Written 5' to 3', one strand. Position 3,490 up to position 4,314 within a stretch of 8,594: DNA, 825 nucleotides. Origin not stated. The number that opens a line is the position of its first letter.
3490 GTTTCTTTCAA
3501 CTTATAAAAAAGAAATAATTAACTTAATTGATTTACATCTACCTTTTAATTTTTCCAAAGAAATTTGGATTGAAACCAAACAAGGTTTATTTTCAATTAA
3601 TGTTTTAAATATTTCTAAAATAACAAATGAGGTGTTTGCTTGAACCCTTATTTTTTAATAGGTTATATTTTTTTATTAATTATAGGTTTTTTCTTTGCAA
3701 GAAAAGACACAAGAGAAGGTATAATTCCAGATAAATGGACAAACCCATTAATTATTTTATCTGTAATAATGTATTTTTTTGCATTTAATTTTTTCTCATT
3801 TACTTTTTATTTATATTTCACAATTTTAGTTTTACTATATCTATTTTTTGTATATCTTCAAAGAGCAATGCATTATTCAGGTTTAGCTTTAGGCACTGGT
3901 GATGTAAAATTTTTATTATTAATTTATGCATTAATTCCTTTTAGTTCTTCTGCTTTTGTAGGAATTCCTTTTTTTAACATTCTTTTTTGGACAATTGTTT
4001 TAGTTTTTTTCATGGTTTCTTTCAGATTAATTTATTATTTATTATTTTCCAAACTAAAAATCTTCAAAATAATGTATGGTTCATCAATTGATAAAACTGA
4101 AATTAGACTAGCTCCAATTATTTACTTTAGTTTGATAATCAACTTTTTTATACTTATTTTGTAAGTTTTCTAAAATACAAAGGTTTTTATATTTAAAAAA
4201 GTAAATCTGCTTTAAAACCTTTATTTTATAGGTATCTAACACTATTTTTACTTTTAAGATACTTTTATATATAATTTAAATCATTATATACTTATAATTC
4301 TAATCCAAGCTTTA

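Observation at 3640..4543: Element-encoded minimal A24 prepilin peptidase next to a Flp-like prepilin: a self-contained protease/substrate pair outside any pilus locus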

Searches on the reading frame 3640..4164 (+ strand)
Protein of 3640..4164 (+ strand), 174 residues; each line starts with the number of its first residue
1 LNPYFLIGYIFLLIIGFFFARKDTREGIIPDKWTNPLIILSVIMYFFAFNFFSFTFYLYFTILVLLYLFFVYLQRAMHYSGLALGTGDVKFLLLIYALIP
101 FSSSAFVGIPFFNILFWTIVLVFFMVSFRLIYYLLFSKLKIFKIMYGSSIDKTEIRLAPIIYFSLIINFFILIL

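Call 3: search_protein_families(library=pfam, proteins=[window:3640-4164:+], max_evalue=1)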
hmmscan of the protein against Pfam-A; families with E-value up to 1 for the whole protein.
window:3640-4164:+ (174 aa): 1 family
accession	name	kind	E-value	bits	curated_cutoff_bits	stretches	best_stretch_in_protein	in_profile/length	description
PF01478.23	Peptidase_A24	-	9.5e-07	29.7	26.5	1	10-123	1-100/104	Type IV leader peptidase family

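Call 5: search_protein_families(library=ncbifam, proteins=[window:3640-4164:+], max_evalue=1)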
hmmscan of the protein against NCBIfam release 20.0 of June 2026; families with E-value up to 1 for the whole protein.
window:3640-4164:+ (174 aa): 0 families

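Call 6: search_protein_families(library=phrogs, proteins=[window:3640-4164:+], max_evalue=0.1)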
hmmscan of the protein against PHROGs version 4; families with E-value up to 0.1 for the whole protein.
window:3640-4164:+ (174 aa): 0 families

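Call 8: find_encoding_contigs(protein=window:3640-4164:+, flank=10000, max_places=10)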
Protein window:3640-4164:+ (174 aa): 6 contigs read that carry it; 4 places shown.
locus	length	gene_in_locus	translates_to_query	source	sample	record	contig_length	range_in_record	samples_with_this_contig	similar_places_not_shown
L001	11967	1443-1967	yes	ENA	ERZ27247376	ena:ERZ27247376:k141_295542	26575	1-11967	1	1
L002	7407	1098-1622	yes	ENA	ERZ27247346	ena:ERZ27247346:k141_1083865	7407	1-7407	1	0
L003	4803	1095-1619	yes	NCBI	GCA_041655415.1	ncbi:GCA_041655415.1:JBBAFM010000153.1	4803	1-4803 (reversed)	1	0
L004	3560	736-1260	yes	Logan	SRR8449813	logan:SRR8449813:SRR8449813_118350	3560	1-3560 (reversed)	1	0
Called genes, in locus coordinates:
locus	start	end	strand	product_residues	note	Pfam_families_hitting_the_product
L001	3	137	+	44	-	?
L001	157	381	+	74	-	-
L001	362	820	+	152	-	-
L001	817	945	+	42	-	-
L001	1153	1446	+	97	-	-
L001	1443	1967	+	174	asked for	PF01478:Peptidase_A24 (weak)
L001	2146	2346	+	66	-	-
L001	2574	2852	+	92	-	-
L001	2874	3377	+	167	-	-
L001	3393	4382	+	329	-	-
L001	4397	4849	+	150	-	-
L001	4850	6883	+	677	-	-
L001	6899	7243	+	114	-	-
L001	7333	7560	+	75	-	-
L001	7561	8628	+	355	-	PF13439:Glyco_transf_4 (weak), PF26337:Gtf3_C (weak)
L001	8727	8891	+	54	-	-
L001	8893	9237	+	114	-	-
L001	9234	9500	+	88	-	-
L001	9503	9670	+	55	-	-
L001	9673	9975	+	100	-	-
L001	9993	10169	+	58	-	-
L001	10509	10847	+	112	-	-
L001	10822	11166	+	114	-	-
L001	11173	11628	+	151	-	-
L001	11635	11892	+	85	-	-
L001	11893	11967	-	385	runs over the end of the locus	PF13231:PMT_2 (weak)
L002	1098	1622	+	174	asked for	PF01478:Peptidase_A24 (weak)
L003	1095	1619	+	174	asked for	PF01478:Peptidase_A24 (weak)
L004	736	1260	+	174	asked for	PF01478:Peptidase_A24 (weak)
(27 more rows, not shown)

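Call 9: find_homologous_proteins(query=window:3640-4164:+, max_evalue=0.01)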
Query window:3640-4164:+ (174 aa): 9 proteins with E <= 0.01 among 308 candidates.
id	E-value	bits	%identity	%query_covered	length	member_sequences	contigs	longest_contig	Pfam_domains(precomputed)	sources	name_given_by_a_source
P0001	3.9e-94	332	97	100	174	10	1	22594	PF01478.24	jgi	-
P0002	2.6e-66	241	68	99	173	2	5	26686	PF01478.24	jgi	jgi:hypothetical protein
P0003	4.0e-64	234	71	94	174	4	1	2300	PF01478.24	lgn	-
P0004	2.9e-63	231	65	99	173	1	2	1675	PF01478.24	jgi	jgi:hypothetical protein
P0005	1.2e-58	216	64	100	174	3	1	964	PF01478.24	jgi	jgi:hypothetical protein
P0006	2.4e-57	212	60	99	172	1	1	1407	PF01478.24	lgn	-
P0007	1.0e-56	210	64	81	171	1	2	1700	PF01478.24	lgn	-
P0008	5.2e-52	195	61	98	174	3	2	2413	-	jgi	jgi:hypothetical protein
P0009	5.1e-42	162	50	99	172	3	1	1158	PF01478.24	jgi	-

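Call 13: find_related_loci(query=window:3640-4164:+, collection=viral_contigs, flank=10000)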
Query window:3640-4164:+ (174 aa) in viral_contigs; peptide patterns used: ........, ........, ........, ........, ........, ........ (x = any residue, [..] = any of these).
246 stretches matched a pattern, but none encodes a relative of the query by tblastn (E <= 1e-3).

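Call 16: search_solved_structures(query=A1, max_evalue=10, show_alignments=3)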
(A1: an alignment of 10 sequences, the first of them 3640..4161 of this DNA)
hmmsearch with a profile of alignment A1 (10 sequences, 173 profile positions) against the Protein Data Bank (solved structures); distinct sequences matched with E-value up to 10: 0.

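Call 31: predict_structure(alignment_id=A1)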
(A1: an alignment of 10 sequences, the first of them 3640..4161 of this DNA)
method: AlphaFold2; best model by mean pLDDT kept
length: 174 residues; sequences in the alignment: 10
mean_pLDDT: 72.9   pTM: 0.62
mean pLDDT of the five models: 72.9, 68.6, 67.7, 65.3, 62.3
residues with pLDDT >= 90: 0; 70-90: 111; 50-70: 61; < 50: 2
segments of 3 or more residues with pLDDT < 50: none
pLDDT, mean of each block of 10 residues (from residue 1): 74 83 74 82 81 81 84 80 73 76 56 67 68 65 61 62 75 68
secondary structure, 60 per line:
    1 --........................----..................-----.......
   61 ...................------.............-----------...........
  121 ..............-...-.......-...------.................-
elements in order: H3-26 H31-48 H54-79 H86-98 H110-134 H140-146 H157-173

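Call 35: fold_search(model_id=the predicted structure, library=pdb)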
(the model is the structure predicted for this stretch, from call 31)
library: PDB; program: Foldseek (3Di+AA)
matches with E <= 10: 4; with E <= 0.001: 0
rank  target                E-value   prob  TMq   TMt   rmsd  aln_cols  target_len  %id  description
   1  3s0x_B                2.7e-01  0.95  0.53  0.50   7.7       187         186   24  The crystal structure of GxGD membrane protease FlaK (released 2011-07-20)
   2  4y6k_B                5.5e+00  0.02  0.16  0.13  19.9       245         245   13  Complex structure of presenilin homologue PSH bound to an inhibitor (released 2015-03-18)
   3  5ek0_B                8.6e+00  0.04  0.27  0.22  15.2       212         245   14  Human Nav1.7-VSD4-NavAb in complex with GX-936. (released 2015-12-23)
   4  9qjt_A                9.4e+00  0.02  0.18  0.08  20.6       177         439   18  Structure of the transmembrane domain of Ist2 in lipid nanodiscs (wide state) (released 2025-09-03)

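Call 64: search_solved_structures(query=A4, max_evalue=10, show_alignments=2)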
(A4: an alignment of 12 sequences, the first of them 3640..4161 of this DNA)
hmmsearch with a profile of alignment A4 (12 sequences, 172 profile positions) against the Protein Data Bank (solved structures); distinct sequences matched with E-value up to 10: 0.

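Call 65: search_protein_families(library=pfam, alignment_id=A4, max_evalue=0.01)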
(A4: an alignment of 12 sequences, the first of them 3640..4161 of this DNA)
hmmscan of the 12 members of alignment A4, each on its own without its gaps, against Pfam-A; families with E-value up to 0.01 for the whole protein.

A. member 1, window:3640-4161:+ (174 aa): 1 family
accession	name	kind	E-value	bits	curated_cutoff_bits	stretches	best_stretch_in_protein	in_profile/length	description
PF01478.23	Peptidase_A24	-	9.5e-07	29.7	26.5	1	10-123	1-100/104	Type IV leader peptidase family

B. families by the number of members that match (of 12 scanned): 1 family
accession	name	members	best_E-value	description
PF01478.23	Peptidase_A24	11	3.1e-12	Type IV leader peptidase family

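Call 74: search_protein_representatives(alignment_id=A1)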
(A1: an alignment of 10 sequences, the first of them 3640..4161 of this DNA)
Query: 10 sequences, 173 profile positions. Proteins with E-value up to 0.001 (for the whole library): 9; up to 1e-10: 7; up to 1e-30: 2. The best 9 are listed.
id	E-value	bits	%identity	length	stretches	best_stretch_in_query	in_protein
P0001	1.4e-78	279.2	-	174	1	1-173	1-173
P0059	9.9e-46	172.2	-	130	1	44-172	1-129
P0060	8.6e-27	110.5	-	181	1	5-171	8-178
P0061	2.0e-24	102.8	-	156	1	19-171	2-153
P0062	9.8e-24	100.6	-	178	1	3-171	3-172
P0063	9.6e-23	97.3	-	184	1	5-171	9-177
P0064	1.0e-16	77.7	-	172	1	1-171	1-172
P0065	2.5e-09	53.6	-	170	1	1-171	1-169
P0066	1.4e-05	41.5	-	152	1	7-150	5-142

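Call 77: search_dna_similar(query=window:3640-4164:+, collection=phages, mode=protein, max_evalue=1)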
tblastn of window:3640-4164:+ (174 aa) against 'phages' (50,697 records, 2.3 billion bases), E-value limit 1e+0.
No match.

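Call 78: search_dna_similar(query=window:3640-4164:+, collection=plasmids, mode=protein, max_evalue=1)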
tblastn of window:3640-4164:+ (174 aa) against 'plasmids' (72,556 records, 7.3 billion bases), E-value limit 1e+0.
No match.

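Call 81: fold_search(model_id=the predicted structure, library=viral)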
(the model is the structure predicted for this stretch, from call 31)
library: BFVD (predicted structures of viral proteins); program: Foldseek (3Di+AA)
matches with E <= 10: 17; with E <= 0.001: 0
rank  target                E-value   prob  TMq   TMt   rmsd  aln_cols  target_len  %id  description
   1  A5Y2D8                5.9e-01  0.91  0.48  0.57   8.0       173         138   13  (no name in the UniProt tables at hand)
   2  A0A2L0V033            2.6e+00  0.08  0.23  0.21  19.5       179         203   17  Uncharacterized protein [Agrobacterium phage Atu_ph07]
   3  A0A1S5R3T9            3.6e+00  0.05  0.19  0.06  19.1       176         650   12  Tail length tape measure protein [Pseudomonas phage pf16]
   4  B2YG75                3.8e+00  0.05  0.20  0.11  16.4       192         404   11  Uncharacterized protein [Musca hytrovirus(isolate Musca domestica/United States/Boucias/-)]
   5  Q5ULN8                4.8e+00  0.06  0.21  0.09  15.5       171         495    8  Orf76 [Lactobacillus phage LP65]
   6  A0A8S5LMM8            5.3e+00  0.07  0.27  0.30  14.5       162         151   12  Uncharacterized protein [Podoviridae sp. ctiuS14]
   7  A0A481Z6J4            6.2e+00  0.05  0.21  0.19  15.9       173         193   18  Transmembrane protein [Pithovirus LCPAC201]
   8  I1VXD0                6.5e+00  0.05  0.24  0.21  17.6       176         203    8  (no name in the UniProt tables at hand)
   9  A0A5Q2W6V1            6.8e+00  0.06  0.16  0.30  14.5       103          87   13  (no name in the UniProt tables at hand)
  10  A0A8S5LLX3            6.8e+00  0.03  0.20  0.21  15.0       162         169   17  LydA holin phage, holin superfamily III [Podoviridae sp. ctiuS14]
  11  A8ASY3                7.1e+00  0.07  0.21  0.27  23.4       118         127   16  Gp149 [Listeria phage A511]
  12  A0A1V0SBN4            7.1e+00  0.03  0.20  0.09  17.8       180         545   14  ABC transporter [Catovirus CTV1]
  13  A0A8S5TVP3            7.9e+00  0.07  0.22  0.31  10.9       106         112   13  Uncharacterized protein [Siphoviridae sp. ctx254]
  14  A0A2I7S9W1            7.9e+00  0.05  0.21  0.29   9.7       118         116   14  (no name in the UniProt tables at hand)
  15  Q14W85                8.3e+00  0.10  0.25  0.23   5.2        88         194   18  ORF21 [Ranid herpesvirus 2]
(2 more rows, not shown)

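Call 89: list_cluster_members(proteins=[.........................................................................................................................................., window:3640-4161:+, window:4343-4540:+])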
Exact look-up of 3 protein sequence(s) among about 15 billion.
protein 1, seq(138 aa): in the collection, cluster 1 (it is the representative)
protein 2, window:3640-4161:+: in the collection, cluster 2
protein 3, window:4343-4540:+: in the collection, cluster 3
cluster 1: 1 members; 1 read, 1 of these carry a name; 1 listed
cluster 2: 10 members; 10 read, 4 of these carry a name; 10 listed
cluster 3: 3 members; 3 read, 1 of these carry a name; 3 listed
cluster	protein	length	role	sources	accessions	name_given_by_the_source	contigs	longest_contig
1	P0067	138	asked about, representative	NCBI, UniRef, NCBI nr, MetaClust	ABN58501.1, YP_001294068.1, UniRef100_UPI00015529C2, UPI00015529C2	membrane protein [Pyrococcus abyssi virus 1] | membrane protein n=1 Tax=Pyrococcus abyssi virus 1 TaxID=425386 RepID=UPI00015529C2 | status=active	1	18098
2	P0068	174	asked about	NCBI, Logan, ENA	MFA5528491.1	MAG: prepilin peptidase [Peptostreptococcales bacterium]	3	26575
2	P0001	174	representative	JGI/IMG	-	-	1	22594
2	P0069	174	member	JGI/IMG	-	hypothetical protein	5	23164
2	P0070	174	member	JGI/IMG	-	hypothetical protein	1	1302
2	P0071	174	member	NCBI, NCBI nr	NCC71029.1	hypothetical protein EOM09_05595 [bacterium] | hypothetical protein [bacterium]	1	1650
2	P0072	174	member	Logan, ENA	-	-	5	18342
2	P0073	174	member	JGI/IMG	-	-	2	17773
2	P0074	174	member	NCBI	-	-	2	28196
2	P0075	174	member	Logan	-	-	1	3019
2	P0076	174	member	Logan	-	-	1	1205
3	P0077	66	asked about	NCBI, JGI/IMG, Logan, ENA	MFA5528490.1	MAG: hypothetical protein WC996_07720 [Peptostreptococcales bacterium] | hypothetical protein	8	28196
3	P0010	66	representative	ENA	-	-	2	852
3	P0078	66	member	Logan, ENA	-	-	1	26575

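Call 116: search_protein_families(library=pfam, proteins=[L001:4850-6883:+, L001:7561-8628:+], max_evalue=0.01)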
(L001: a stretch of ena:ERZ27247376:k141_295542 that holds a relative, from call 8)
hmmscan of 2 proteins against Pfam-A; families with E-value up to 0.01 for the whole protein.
L001:4850-6883:+ (677 aa): 0 families

L001:7561-8628:+ (355 aa): 1 family
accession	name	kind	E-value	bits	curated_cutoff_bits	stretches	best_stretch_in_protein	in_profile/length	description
PF13439.12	Glyco_transf_4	-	4.4e-06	27.3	28.5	1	80-178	71-163/170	Glycosyltransferase Family 4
